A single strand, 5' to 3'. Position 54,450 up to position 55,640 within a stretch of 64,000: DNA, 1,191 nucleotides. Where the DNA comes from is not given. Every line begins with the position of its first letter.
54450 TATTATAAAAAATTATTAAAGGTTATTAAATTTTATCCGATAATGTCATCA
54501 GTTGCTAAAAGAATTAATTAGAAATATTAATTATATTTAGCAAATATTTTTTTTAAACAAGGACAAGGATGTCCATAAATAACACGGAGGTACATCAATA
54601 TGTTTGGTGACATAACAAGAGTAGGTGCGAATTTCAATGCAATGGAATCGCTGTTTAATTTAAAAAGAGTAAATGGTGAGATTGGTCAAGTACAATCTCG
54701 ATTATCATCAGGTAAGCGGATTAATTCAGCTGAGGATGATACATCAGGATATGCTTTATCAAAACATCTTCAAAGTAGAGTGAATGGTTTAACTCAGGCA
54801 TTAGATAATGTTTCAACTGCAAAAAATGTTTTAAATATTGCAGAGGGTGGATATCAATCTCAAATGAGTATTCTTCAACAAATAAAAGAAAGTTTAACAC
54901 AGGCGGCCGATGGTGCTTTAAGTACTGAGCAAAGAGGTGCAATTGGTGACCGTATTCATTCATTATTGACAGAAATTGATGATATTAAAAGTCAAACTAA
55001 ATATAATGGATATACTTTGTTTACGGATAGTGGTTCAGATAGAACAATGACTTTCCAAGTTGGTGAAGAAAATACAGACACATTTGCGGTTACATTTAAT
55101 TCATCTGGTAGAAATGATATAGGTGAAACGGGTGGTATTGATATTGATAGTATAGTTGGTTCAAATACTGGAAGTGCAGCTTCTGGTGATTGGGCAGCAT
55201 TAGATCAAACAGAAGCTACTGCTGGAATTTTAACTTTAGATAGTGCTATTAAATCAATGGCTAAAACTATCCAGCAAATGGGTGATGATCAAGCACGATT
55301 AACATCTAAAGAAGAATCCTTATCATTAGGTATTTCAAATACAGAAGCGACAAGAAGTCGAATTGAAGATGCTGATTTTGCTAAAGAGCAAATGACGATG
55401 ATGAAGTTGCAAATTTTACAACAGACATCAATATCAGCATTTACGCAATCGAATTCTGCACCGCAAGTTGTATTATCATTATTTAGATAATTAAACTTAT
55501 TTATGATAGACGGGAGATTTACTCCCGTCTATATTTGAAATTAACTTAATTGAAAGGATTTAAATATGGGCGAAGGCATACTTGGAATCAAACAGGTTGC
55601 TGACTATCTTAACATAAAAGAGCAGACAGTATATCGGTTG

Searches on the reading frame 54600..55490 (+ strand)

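Call 49: search_protein_families(library=pfam, proteins=[window:54600-55490:+], max_evalue=0.00001)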
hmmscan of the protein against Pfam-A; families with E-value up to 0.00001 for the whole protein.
window:54600-55490:+ (296 aa): 2 families
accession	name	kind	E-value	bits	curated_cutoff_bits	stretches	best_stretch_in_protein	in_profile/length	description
PF00669.25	Flagellin_N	-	2.6e-29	102.5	26.6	1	11-144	4-137/139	Bacterial flagellin N-terminal helical region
PF00700.27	Flagellin_C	-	8.6e-18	64.9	23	1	213-295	4-86/86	Bacterial flagellin C-terminal helical region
